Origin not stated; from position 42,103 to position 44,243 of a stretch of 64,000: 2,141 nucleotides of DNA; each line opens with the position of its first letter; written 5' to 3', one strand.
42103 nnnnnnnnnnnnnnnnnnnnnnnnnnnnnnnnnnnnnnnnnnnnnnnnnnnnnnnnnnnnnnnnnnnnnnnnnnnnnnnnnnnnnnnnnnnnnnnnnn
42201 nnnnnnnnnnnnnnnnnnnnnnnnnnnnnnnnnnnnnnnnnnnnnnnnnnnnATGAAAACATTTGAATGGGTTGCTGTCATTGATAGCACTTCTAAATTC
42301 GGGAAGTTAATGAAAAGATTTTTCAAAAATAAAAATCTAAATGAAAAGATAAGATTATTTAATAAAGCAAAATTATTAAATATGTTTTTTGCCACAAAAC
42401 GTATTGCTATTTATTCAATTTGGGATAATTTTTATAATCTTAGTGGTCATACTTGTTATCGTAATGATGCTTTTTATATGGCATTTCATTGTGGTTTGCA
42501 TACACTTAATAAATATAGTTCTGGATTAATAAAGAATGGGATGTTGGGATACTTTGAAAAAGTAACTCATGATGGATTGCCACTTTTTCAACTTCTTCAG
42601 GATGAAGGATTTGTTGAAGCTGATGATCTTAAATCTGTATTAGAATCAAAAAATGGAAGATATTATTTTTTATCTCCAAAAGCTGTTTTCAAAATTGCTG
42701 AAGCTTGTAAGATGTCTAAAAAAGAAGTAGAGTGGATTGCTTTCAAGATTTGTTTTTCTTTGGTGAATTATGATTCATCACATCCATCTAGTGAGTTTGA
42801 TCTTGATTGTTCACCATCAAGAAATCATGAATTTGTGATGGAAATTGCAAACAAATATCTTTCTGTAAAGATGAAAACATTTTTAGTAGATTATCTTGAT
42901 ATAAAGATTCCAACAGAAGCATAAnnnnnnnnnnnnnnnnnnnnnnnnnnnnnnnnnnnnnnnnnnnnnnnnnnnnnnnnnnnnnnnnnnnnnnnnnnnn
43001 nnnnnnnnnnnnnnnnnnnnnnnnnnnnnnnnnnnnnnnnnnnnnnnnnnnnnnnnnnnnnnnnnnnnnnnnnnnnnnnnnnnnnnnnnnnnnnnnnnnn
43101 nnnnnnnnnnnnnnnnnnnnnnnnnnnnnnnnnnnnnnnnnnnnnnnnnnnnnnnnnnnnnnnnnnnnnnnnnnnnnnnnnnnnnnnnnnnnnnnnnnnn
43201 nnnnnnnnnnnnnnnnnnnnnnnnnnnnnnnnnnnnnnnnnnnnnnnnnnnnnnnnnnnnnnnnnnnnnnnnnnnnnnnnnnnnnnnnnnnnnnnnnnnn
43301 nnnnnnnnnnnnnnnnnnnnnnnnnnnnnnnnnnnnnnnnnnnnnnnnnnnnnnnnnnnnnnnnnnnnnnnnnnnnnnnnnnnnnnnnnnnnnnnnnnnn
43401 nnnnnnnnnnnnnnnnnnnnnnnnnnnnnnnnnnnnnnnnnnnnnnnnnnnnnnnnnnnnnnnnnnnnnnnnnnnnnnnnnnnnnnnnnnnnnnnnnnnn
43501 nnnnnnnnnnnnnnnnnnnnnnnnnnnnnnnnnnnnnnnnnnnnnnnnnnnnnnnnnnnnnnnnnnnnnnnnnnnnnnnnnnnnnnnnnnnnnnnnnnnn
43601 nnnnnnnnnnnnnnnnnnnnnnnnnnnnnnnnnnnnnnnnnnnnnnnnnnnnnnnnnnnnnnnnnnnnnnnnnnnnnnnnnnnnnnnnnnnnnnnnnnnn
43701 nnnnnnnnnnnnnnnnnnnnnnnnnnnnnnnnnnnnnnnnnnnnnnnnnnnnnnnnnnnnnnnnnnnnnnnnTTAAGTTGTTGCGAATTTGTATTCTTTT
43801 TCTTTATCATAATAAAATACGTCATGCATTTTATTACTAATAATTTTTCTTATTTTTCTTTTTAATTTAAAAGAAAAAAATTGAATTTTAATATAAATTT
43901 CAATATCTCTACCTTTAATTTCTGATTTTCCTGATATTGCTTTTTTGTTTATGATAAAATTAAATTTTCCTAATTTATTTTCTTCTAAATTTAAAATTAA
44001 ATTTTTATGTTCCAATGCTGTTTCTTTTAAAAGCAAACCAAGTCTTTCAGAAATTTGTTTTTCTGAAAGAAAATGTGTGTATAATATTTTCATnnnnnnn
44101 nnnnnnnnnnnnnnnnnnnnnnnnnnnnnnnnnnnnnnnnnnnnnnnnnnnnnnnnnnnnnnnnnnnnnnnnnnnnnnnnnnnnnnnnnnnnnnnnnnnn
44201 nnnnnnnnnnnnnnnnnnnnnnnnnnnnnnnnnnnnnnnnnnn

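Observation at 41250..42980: Two unknown genes occupy the rimM slot of the conserved rpsP-KH-rimM-trmD operon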

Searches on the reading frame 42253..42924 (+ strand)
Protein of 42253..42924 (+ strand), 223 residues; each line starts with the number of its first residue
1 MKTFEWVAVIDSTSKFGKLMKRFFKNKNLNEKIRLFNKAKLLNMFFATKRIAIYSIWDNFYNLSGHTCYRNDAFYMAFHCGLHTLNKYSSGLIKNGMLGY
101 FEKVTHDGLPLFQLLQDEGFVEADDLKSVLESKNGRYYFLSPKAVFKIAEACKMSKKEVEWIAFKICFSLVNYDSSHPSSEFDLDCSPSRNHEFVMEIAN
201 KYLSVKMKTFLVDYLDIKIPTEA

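Call 4: search_protein_families(library=pfam, proteins=[window:42253-42924:+], max_evalue=1)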
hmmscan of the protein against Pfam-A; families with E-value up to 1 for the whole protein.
window:42253-42924:+ (223 aa): 1 family
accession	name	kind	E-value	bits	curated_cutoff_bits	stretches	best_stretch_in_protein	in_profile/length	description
PF11474.14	TEN_TERT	-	0.1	13.2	25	1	8-70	52-115/156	Telomerase reverse transcriptase, TEN domain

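Call 8: search_protein_families(library=ncbifam, proteins=[window:42253-42924:+], max_evalue=1)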
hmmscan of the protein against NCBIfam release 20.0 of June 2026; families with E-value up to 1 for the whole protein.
window:42253-42924:+ (223 aa): 0 families

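Call 9: search_protein_families(library=phrogs, proteins=[window:42253-42924:+], max_evalue=1)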
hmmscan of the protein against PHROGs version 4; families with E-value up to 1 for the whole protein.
window:42253-42924:+ (223 aa): 4 families
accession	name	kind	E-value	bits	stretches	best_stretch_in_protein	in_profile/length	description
phrog_8718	-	unknown function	0.053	15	1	33-60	40-67/93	-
phrog_1949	-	unknown function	0.076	13.6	1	128-219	47-140/176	-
phrog_32458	-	unknown function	0.19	12.8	1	24-86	63-122/147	-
phrog_24610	-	unknown function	0.31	12.2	1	110-180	6-77/85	-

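Call 10: search_protein_families(library=padloc, proteins=[window:42253-42924:+], max_evalue=1)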
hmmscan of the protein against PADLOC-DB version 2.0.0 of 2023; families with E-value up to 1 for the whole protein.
window:42253-42924:+ (223 aa): 0 families

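Call 12: find_homologous_proteins(query=window:42253-42921:+, max_evalue=0.01)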
Query window:42253-42921:+ (223 aa): 1 proteins with E <= 0.01 among 222 candidates.
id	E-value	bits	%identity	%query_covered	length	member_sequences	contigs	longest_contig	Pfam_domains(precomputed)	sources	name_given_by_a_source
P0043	3.0e-147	506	100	100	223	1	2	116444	-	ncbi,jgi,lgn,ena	ncbi:MAG: hypothetical protein WC264_03030 [Candidatus Paceibacterota bacterium]|jgi:hypothetical pr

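Call 22: find_encoding_contigs(protein=P0043, flank=6000, max_places=4)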
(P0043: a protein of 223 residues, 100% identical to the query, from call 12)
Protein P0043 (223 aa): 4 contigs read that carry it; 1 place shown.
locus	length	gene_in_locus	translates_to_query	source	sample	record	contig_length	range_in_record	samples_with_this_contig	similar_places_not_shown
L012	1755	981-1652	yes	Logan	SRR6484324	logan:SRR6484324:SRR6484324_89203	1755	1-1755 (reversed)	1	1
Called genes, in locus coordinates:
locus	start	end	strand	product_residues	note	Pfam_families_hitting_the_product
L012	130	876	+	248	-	-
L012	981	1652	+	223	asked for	-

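Call 28: search_protein_representatives(protein=window:42253-42921:+)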
Query: 223 residues. Proteins with E-value up to 0.001 (for the whole library): 21; up to 1e-10: 9; up to 1e-30: 3. The best 21 are listed.
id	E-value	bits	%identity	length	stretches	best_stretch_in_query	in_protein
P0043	9.6e-148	506.1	100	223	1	1-223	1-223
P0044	1.9e-32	129.2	37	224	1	10-221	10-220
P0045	2.5e-32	128.8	39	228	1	3-214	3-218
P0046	2.7e-20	89.5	34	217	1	10-182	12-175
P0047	2.6e-16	76.5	36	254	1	49-172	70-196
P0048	9.3e-14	68.1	35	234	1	58-197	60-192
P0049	1.4e-12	64.3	38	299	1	49-212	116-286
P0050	2.4e-12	63.5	32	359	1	34-183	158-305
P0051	1.0e-10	58.1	36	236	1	57-211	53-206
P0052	1.8e-10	57.4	31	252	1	62-207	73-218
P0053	1.9e-09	54.0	41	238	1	57-172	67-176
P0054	4.0e-07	46.4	37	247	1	64-178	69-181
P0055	6.0e-07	45.8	34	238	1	49-203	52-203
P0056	1.0e-06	45.1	39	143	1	63-165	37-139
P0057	1.3e-06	44.7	39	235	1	55-167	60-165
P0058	1.4e-06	44.6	29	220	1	64-177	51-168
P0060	1.2e-04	38.3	33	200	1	63-160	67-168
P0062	5.1e-04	36.3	38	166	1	53-141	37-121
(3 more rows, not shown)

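Call 32: search_protein_families(library=pfam, alignment_id=A2, max_evalue=0.01)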
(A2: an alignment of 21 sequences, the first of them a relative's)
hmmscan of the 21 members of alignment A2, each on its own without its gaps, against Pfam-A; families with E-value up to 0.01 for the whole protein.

A. member 1, P0043 (223 aa): 0 families

B. families by the number of members that match (of 21 scanned): 1 family
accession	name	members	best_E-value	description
PF18979.5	DUF5715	1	0.0069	Family of unknown function (DUF5715)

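Call 47: predict_structure(alignment_id=A2)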
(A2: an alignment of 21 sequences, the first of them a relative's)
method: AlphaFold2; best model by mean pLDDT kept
length: 223 residues; sequences in the alignment: 21
mean_pLDDT: 86.8   pTM: 0.85
mean pLDDT of the five models: 86.8, 85.2, 84.9, 84.5, 83.9
residues with pLDDT >= 90: 138; 70-90: 56; 50-70: 24; < 50: 5
segments of 3 or more residues with pLDDT < 50: 1-4
pLDDT, mean of each block of 10 residues (from residue 1): 53 90 89 94 93 83 75 94 83 95 95 97 93 84 97 96 93 66 79 91 95 82 57
secondary structure, 60 per line:
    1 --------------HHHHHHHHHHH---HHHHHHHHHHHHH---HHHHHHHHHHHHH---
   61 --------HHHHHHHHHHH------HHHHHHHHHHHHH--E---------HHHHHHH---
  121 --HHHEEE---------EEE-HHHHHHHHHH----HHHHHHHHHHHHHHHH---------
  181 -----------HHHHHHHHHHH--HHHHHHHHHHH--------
elements in order: H15-25 H29-41 H45-57 H69-79 H86-98 H111-117 E126-128 E138-140 H142-151 H156-171 H192-202 H205-215

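Call 50: fold_search(model_id=the predicted structure, library=pdb)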
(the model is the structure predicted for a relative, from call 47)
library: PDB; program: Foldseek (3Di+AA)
matches with E <= 10: 370; with E <= 0.001: 0
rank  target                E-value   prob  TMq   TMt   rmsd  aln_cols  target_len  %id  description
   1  8cwy_A                3.2e-01  0.20  0.20  0.13  14.3       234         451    8  Accurate computational design of genetically encoded 3D protein crystals (released 2023-11-01)
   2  6w2q                  4.0e-01  0.38  0.28  0.30  13.7       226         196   15  Junction 34, DHR53-DHR4 (released 2020-04-15)
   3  5cwb                  5.9e-01  0.14  0.18  0.19  13.1       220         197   13  Crystal structure of de novo designed helical repeat protein DHR4 (released 2015-12-16)
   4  8p83_A                6.5e-01  0.08  0.16  0.04  19.9       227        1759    9  Cryo-EM structure of full-length human UBR5 (homotetramer) (released 2023-06-14)
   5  8cws_A                6.8e-01  0.14  0.21  0.13  14.1       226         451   10  Accurate computational design of genetically encoded 3D protein crystals (released 2023-11-01)
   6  3jui                  8.6e-01  0.20  0.20  0.24   9.9       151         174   12  Crystal Structure of the C-terminal Domain of Human Translation Initiation Factor eIF2B epsilon Subunit (released 2009-10-06)
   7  8g9k_A                9.5e-01  0.15  0.19  0.21  12.6       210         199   11  Geometrically programmable nanomaterial construction using regularized protein building blocks (released 2024-03-13)
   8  8ruy_C                1.1e+00  0.08  0.18  0.06  15.4       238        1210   12  Structure of IFTA and IFTB in Retrograde Intraflagellar transport trains (released 2024-07-24)
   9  8f5p_C                1.2e+00  0.16  0.27  0.08  13.3       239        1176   11  Structure of Leishmania tarentolae IFT-A (state 2) (released 2022-12-21)
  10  8p82_A                1.2e+00  0.08  0.16  0.04  19.0       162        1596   10  Cryo-EM structure of dimeric UBR5 (released 2023-06-14)
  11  2fxa_A                1.3e+00  0.05  0.14  0.17  17.8       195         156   13  Structure of the Protease Production Regulatory Protein hpr from Bacillus subtilis. (released 2006-03-14)
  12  3vtx_B                1.5e+00  0.15  0.23  0.27  13.1       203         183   10  Crystal structure of MamA protein (released 2012-10-31)
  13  8swk_A                1.5e+00  0.08  0.20  0.08  18.1       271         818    8  Cryo-EM structure of NLRP3 closed hexamer (released 2024-02-14)
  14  5cwd                  1.6e+00  0.33  0.25  0.31   9.9       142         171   13  Crystal structure of de novo designed helical repeat protein DHR7 (released 2015-12-16)
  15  7yeh_A                1.6e+00  0.16  0.26  0.08  14.1       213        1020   13  Cryo-EM structure of human OGT-OGA complex (released 2023-07-12)
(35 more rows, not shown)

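Call 52: search_solved_structures(query=A2, max_evalue=10)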
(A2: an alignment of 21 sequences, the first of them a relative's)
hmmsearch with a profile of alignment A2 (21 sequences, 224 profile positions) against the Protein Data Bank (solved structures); distinct sequences matched with E-value up to 10: 2.
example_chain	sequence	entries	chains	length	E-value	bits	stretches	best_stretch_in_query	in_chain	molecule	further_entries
6xss_A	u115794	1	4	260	2.3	11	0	14-55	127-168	C4_nat_HFuse-7900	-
8f6r_A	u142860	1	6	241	2.7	10.8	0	16-55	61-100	De novo designed oligomeric protein C6-79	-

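Call 53: find_homologous_proteins(query=A2, max_evalue=0.001)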
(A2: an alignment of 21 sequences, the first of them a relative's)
Query A2 (21 sequences) (223 aa, profile of the alignment): 8 proteins with E <= 0.001 among 3273 candidates.
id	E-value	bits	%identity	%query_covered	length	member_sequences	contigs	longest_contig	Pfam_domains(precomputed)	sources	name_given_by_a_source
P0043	8.4e-64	233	100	100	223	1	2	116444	-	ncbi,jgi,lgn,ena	ncbi:MAG: hypothetical protein WC264_03030 [Candidatus Paceibacterota bacterium]|jgi:hypothetical pr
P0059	9.0e-53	197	38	38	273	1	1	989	-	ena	-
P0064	1.9e-48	183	32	49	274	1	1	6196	-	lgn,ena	-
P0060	3.3e-45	173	32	43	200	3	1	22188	-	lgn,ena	-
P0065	5.3e-36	142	30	42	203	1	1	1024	-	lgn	-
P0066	9.3e-25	106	26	45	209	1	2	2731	-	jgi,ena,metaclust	metaclust:\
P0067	2.6e-23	101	35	30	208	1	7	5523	-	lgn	-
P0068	1.6e-17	82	25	45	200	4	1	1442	-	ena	-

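Call 54: find_encoding_contigs(protein=P0044, flank=6000, max_places=2)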
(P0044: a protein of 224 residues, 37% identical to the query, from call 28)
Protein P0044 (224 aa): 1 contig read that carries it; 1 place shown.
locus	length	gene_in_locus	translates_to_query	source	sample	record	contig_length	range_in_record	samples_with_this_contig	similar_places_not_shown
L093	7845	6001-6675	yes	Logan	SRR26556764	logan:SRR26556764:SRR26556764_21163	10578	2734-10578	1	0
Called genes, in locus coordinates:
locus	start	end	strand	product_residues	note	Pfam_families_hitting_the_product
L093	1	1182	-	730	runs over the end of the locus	PF17957:Big_7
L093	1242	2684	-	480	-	PF03734:YkuD, PF00768:Peptidase_S11, PF13354:Beta-lactamase2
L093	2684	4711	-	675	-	PF08206:OB_RNB (faint), PF17849:OB_Dis3 (weak), PF17876:CSD2, PF00773:RNB, PF00575:S1 (weak)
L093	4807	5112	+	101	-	PF00886:Ribosomal_S16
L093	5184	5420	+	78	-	-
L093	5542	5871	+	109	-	PF13083:KH_KhpA-B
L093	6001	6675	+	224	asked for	-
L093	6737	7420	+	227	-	PF01746:tRNA_m1G_MT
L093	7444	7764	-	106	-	-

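Call 55: find_encoding_contigs(protein=P0045, flank=6000, max_places=2)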
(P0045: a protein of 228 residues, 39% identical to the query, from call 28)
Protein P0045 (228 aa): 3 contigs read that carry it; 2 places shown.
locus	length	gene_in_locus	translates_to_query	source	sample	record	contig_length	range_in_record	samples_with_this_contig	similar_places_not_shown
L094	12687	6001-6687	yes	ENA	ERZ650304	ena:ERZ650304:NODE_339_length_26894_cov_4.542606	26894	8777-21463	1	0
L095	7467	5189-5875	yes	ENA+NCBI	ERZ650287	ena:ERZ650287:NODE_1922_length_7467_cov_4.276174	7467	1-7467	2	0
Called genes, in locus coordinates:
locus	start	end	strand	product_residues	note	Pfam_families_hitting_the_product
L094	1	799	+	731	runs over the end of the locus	PF00005:ABC_tran (faint), PF02463:SMC_N, PF13175:AAA_15, PF13476:AAA_23, PF13555:AAA_29 (weak), PF13304:AAA_21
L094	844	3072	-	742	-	PF17957:Big_7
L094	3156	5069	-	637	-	PF17876:CSD2 (weak), PF00773:RNB, PF00575:S1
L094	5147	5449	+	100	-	PF00886:Ribosomal_S16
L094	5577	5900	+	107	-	PF13083:KH_KhpA-B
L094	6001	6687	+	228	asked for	-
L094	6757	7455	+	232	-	PF01746:tRNA_m1G_MT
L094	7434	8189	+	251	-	PF01509:TruB_N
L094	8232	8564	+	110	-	-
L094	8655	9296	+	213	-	-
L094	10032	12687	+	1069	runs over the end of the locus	PF04563:RNA_pol_Rpb2_1, PF04561:RNA_pol_Rpb2_2, PF04565:RNA_pol_Rpb2_3, PF10385:RNA_pol_Rpb2_45, PF00562:RNA_pol_Rpb2_6, PF04560:RNA_pol_Rpb2_7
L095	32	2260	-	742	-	PF17957:Big_7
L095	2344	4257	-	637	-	PF17876:CSD2 (weak), PF00773:RNB, PF00575:S1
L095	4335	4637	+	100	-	PF00886:Ribosomal_S16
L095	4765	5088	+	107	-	PF13083:KH_KhpA-B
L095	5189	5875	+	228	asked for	-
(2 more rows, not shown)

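Call 56: find_encoding_contigs(protein=P0060, flank=8000, max_places=2)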
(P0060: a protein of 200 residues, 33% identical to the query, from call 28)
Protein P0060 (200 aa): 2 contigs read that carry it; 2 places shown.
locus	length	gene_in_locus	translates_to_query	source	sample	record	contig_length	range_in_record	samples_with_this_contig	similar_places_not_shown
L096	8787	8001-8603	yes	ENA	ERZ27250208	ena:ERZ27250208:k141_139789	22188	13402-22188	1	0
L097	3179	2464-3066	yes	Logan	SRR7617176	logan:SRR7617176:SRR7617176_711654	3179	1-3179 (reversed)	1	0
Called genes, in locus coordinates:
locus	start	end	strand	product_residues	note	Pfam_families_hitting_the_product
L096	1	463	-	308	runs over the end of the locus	PF00303:Thymidylat_synt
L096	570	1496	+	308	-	-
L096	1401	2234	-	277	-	PF00565:SNase, PF00932:LTD (weak)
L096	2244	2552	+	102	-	PF00338:Ribosomal_S10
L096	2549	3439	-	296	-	-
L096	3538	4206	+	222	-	-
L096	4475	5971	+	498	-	-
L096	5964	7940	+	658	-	PF02195:ParB_N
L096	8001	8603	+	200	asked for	-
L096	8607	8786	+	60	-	?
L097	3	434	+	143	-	?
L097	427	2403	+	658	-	PF02195:ParB_N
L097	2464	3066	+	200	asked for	-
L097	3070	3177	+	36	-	?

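Call 97: search_dna_similar(query=window:42253-42921:+, collection=phages, mode=protein, max_evalue=0.01, max_rows=5)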
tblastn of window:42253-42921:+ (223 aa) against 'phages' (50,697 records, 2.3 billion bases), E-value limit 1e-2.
No match.

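Call 98: search_dna_similar(query=window:42253-42921:+, collection=plasmids, mode=protein, max_evalue=0.01, max_rows=5)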
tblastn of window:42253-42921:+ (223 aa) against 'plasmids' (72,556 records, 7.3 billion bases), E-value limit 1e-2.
No match.

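Call 100: list_cluster_members(proteins=[P0044, P0045, P0046, P0047, P0049, P0051, P0052, P0056, P0058, P0062])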
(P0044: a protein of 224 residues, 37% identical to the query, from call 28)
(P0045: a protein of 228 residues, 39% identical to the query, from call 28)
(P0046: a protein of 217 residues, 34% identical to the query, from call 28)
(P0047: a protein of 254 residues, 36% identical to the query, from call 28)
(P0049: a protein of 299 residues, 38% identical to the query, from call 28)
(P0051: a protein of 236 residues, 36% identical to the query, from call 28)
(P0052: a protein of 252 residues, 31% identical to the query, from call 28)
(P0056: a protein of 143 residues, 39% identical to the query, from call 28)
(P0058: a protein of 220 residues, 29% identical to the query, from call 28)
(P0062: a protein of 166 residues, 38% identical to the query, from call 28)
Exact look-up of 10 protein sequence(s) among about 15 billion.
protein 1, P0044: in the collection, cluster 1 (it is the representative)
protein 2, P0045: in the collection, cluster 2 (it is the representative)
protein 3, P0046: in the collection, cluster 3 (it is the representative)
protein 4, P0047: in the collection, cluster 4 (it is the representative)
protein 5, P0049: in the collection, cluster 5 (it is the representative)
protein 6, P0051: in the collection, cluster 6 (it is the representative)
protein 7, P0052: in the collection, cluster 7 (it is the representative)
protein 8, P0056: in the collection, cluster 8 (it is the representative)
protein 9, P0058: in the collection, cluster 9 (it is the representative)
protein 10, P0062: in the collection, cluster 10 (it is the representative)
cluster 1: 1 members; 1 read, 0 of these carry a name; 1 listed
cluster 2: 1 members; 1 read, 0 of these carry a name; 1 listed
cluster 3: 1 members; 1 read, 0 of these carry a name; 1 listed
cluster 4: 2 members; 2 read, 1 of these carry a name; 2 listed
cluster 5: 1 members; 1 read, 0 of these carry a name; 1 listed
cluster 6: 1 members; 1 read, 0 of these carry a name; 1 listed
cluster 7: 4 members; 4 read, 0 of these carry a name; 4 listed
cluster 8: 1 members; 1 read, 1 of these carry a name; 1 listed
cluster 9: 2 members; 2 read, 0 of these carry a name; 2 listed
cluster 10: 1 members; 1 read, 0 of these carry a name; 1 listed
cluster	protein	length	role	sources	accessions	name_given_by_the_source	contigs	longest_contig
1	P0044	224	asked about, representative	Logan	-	-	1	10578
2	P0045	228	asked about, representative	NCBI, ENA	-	-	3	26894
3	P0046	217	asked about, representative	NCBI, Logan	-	-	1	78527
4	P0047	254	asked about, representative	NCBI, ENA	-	-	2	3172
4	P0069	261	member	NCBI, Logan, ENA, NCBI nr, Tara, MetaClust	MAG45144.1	MAG: hypothetical protein CMH63_00020 [Nanoarchaeota archaeon] | hypothetical protein [Nanoarchaeota archaeon] | strand:- start:186 stop:971 length:786 start_codon:yes stop_codon:yes gene_type:complete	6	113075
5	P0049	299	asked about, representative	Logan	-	-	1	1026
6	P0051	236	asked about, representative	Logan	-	-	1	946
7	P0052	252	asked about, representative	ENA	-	-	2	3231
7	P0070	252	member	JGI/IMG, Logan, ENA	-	-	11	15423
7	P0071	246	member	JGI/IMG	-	-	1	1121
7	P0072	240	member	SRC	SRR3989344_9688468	-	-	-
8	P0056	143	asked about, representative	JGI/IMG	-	hypothetical protein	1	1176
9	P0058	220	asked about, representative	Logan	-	-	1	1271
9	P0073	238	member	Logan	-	-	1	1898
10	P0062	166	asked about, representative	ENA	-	-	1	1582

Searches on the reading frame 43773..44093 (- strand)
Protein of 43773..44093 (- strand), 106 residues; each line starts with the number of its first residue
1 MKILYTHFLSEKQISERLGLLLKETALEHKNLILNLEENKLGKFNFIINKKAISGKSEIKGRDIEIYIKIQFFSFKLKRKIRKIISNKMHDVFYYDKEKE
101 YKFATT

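Call 4: search_protein_families(library=pfam, proteins=[window:43773-44093:-], max_evalue=1)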
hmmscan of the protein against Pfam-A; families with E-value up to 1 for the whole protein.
window:43773-44093:- (106 aa): 0 families

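Call 8: search_protein_families(library=ncbifam, proteins=[window:43773-44093:-], max_evalue=1)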
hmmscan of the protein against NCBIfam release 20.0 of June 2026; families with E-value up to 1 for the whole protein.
window:43773-44093:- (106 aa): 1 family
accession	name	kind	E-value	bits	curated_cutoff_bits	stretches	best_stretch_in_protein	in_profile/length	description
NF006019.0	PRK08159.1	equivalog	0.12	11.4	452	1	34-66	79-111/272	enoyl-ACP reductase FabI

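Call 9: search_protein_families(library=phrogs, proteins=[window:43773-44093:-], max_evalue=1)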
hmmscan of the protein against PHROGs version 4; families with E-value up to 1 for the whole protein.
window:43773-44093:- (106 aa): 0 families

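Call 10: search_protein_families(library=padloc, proteins=[window:43773-44093:-], max_evalue=1)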
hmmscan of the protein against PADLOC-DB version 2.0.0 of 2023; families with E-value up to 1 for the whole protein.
window:43773-44093:- (106 aa): 0 families
